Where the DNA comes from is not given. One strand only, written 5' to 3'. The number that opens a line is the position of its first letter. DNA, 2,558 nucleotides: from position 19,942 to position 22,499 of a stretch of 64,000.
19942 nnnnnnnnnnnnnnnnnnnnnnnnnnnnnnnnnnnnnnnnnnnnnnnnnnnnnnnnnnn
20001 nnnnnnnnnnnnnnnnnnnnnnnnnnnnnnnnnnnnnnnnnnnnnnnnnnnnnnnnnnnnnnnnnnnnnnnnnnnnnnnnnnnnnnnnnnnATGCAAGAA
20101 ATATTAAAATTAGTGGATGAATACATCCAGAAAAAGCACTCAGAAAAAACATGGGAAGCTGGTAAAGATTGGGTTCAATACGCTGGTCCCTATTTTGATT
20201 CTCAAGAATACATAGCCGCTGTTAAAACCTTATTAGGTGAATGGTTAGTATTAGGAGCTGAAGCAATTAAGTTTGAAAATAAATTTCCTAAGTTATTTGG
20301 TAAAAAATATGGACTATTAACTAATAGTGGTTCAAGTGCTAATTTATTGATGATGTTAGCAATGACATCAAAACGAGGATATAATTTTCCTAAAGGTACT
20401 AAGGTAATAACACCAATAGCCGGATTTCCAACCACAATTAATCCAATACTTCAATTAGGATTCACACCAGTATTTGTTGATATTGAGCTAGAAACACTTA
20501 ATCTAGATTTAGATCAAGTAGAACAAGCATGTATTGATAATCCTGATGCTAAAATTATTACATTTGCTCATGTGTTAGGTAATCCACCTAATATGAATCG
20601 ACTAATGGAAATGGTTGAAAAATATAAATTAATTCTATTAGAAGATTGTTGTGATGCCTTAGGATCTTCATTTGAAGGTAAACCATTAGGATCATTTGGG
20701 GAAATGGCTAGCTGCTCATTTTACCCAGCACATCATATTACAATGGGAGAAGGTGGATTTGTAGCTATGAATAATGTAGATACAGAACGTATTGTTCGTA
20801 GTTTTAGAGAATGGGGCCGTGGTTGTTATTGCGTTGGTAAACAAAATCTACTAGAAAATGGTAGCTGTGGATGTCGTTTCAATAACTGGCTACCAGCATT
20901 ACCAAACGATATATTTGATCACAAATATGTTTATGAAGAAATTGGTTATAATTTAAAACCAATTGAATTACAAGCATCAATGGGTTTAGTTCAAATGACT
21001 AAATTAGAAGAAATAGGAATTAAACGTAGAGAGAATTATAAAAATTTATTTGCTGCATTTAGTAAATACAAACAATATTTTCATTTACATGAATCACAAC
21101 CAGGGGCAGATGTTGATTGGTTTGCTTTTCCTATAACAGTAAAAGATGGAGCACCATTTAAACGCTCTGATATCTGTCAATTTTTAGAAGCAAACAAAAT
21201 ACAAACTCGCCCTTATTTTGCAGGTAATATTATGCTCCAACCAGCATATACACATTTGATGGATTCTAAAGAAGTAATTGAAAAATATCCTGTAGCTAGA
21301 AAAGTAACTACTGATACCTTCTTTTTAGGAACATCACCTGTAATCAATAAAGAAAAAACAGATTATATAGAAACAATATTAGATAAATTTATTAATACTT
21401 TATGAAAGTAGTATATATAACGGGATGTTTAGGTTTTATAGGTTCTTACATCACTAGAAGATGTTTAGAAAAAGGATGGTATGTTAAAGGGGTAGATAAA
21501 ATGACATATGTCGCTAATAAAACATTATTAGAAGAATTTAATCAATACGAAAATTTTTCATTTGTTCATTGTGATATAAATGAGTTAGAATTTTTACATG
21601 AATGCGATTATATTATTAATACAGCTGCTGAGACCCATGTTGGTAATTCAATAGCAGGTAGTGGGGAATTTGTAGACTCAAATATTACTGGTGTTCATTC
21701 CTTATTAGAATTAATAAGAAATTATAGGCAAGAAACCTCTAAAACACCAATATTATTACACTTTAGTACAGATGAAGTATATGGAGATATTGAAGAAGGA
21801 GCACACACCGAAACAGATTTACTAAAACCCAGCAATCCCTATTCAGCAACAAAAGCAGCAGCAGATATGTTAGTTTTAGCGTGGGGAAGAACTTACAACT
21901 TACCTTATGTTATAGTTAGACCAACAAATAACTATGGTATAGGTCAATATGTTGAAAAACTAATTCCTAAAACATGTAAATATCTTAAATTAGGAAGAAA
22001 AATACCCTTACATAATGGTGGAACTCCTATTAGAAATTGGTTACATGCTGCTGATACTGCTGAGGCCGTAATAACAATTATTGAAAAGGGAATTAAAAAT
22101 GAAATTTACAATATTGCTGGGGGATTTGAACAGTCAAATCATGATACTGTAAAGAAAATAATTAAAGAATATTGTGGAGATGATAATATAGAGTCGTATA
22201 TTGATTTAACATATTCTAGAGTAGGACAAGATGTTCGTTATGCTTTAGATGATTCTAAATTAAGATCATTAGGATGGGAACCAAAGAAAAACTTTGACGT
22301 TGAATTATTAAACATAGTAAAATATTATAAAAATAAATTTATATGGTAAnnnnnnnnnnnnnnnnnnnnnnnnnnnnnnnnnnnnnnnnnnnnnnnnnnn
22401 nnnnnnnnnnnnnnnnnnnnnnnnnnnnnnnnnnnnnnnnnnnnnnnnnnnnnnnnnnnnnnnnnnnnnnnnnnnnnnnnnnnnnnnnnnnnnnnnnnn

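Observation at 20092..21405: DegT-family enzyme with Lys->His active site (3-dehydratase type) plus a Cys-rich insert.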

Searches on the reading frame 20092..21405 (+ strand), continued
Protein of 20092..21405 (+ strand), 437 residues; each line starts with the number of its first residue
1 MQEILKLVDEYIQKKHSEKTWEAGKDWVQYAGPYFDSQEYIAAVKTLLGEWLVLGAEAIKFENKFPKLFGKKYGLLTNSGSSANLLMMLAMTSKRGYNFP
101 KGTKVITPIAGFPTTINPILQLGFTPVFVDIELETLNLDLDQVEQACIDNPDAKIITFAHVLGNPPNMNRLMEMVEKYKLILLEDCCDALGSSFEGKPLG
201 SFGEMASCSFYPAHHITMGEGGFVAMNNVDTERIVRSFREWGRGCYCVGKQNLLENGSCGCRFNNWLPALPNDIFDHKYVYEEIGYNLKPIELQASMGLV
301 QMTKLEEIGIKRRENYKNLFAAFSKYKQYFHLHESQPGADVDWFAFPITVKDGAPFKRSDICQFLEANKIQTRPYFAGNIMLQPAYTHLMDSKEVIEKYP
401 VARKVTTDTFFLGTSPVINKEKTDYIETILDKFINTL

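Call 75: find_related_loci(query=A2, collection=viral_contigs, flank=6000)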
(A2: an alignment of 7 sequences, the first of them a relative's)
Query A2 (329 aa) in viral_contigs; peptide patterns used: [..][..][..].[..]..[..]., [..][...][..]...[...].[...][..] (x = any residue, [..] = any of these).
192 stretches matched a pattern; 84 encode a relative of the query (tblastn E <= 1e-3); the best 80 are kept; 80 distinct loci.
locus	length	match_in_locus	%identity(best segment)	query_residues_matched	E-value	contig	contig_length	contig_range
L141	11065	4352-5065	31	103-328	4e-24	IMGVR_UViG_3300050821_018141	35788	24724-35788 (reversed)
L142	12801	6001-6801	25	42-315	2e-11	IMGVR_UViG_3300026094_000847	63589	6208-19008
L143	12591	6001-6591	25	129-315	4e-9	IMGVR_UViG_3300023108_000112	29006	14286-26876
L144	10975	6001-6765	27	63-314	4e-9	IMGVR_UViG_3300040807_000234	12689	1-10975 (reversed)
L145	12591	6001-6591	25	129-315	4e-9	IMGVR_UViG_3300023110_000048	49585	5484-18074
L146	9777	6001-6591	25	129-315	4e-9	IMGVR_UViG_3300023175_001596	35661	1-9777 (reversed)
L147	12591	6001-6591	25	129-315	4e-9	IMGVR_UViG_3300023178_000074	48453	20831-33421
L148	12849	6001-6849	24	28-314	6e-9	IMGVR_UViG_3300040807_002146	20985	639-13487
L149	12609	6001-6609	25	107-310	2e-8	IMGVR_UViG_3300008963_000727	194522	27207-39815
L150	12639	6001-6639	25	102-314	2e-8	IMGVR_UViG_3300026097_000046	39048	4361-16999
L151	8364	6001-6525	25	103-282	5e-8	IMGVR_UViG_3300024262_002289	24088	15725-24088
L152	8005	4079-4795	23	70-302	5e-8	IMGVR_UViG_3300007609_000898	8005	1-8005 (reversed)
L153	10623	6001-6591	23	102-299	6e-8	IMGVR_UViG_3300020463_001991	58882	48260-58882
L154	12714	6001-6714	25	75-314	1e-7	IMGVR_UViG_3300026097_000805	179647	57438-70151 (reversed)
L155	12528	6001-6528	25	104-282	1e-7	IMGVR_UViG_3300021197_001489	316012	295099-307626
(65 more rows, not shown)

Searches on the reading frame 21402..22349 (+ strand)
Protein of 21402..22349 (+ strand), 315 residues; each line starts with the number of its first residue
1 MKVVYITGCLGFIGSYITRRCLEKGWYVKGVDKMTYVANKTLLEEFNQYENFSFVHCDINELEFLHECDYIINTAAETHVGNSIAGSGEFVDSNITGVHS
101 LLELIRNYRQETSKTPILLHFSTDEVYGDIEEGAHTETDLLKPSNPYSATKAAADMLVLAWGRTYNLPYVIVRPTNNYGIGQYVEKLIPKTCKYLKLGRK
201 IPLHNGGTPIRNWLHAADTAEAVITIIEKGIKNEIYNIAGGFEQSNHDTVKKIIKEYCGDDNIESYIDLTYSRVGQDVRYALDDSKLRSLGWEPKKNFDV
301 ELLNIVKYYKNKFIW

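Call 3: search_protein_families(library=pfam, proteins=[window:21402-22349:+], max_evalue=0.001)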
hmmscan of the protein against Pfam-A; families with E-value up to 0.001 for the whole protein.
window:21402-22349:+ (315 aa): 7 families
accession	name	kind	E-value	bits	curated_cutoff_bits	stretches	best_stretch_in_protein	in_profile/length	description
PF16363.11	GDP_Man_Dehyd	-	1.6e-57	195.9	27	1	6-299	2-326/332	GDP-mannose 4,6 dehydratase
PF01370.27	Epimerase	-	1.3e-50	172.5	20.9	1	4-239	1-240/240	NAD dependent epimerase/dehydratase family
PF01073.25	3Beta_HSD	-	5.1e-13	49.1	22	1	6-225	2-227/280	3-beta hydroxysteroid dehydrogenase/isomerase family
PF07993.18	NAD_binding_4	-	9.7e-12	45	20.1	1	65-179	86-209/258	Male sterility protein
PF04321.23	RmlD_sub_bind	-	1.7e-11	44.2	27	1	4-257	3-231/287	RmlD substrate binding domain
PF00106.31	adh_short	-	4.9e-05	23.3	26.6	0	2-63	1-62/195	short chain dehydrogenase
PF02719.21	Polysacc_synt_2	-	0.00011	21.9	20.2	0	4-257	1-247/293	Polysaccharide biosynthesis protein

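Call 4: search_protein_families(library=ncbifam, proteins=[window:21402-22349:+], max_evalue=0.001)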
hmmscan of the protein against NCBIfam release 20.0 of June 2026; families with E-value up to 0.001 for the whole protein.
window:21402-22349:+ (315 aa): 24 families
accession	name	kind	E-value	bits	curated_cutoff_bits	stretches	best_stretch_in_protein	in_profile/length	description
TIGR01181.1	dTDP_gluc_dehyt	equivalog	1.8e-90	303.3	365.1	1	5-314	3-316/321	dTDP-glucose 4,6-dehydratase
NF007582.0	PRK10217.1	equivalog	3.4e-60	204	698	1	1-314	1-336/355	dTDP-glucose 4,6-dehydratase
NF007490.0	PRK10084.1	subfamily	1.4e-58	198.7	649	1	4-313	3-338/361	dTDP-glucose 4,6-dehydratase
TIGR04180.1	EDH_00030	hypoth_equivalog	7.1e-33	113.9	475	1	4-294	1-294/297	NAD-dependent 4,6-dehydratase LegB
TIGR01179.1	galE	equivalog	4.8e-24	84.8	262.3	1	4-297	2-312/332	UDP-glucose 4-epimerase GalE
TIGR02622.1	CDP_4_6_dhtase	equivalog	1.6e-19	70.2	278.45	1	2-313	5-334/352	CDP-glucose 4,6-dehydratase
TIGR01472.1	gmd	equivalog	2.8e-14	53.1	415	1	2-254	1-265/342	GDP-mannose 4,6-dehydratase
NF008872.0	PRK11908.1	equivalog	5.3e-13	48.7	294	1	1-312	1-338/349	bifunctional UDP-4-keto-pentose/UDP-xylose synthase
NF047922.1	GDPFucSynFcl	equivalog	1.9e-12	47.2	500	1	129-307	111-299/308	GDP-L-fucose synthase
TIGR02197.1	heptose_epim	equivalog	1.3e-11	44.2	274.6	1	5-273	2-275/316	ADP-glyceromanno-heptose 6-epimerase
NF007956.0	PRK10675.1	subfamily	1.4e-09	37.6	394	1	4-153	3-155/338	UDP-glucose 4-epimerase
NF042422.1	oxyalk_red_OleD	equivalog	3.7e-09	36.4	580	1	1-207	1-196/329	2-alkyl-3-oxoalkanoate reductase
TIGR03466.1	HpnA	hypoth_equivalog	9.1e-09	34.6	367.65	1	3-241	2-230/327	hopanoid-associated sugar epimerase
TIGR01214.1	rmlD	equivalog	4.5e-08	32.5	224.05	1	4-256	2-225/285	dTDP-4-dehydrorhamnose reductase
NF011728.1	PRK15181.1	equivalog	5.6e-08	32.2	760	1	4-312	18-340/348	Vi polysaccharide biosynthesis UDP-N-acetylglucosaminuronic acid C-4 epimerase TviC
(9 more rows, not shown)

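Call 48: search_solved_structures(query=window:21402-22349:+, max_evalue=1e-20)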
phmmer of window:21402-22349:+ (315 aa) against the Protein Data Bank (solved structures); distinct sequences matched with E-value up to 1e-20: 11.
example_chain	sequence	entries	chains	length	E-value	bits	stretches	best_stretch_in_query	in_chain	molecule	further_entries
2hun_A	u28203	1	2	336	1.2e-70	241.6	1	5-315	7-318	336aa long hypothetical dTDP-glucose 4,6-dehydratase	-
8shh_A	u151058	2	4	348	1.6e-56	195.2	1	4-312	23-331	dTDP-glucose 4,6-dehydratase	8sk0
6bi4_A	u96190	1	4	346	3.7e-55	190.7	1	4-313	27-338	dTDP-glucose 4,6-dehydratase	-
1bxk_A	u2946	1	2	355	5.2e-55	190.3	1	1-311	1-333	PROTEIN (DTDP-GLUCOSE 4,6-DEHYDRATASE)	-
1g1a_A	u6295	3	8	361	5.1e-54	187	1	4-311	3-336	DTDP-D-GLUCOSE 4,6-DEHYDRATASE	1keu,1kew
8du1_A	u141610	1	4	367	1.1e-51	179.3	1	1-312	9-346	dTDP-glucose 4,6-dehydratase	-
1r66_A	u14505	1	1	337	1e-50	176.1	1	5-313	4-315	TDP-glucose-4,6-dehydratase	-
1r6d_A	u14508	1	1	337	1.4e-49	172.4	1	5-313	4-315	TDP-glucose-4,6-dehydratase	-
6vlo_A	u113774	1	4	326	2.6e-49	171.6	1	1-310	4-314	Putative dTDP-D-glucose 4,6-dehydratase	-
1kep_A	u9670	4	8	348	1.8e-42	149.1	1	2-312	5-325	dTDP-D-glucose 4,6-dehydratase | DTDP-GLUCOSE 4,6-DEHYDRATASE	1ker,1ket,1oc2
4zrm_A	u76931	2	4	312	6.3e-23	84.8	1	4-311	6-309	UDP-glucose 4-epimerase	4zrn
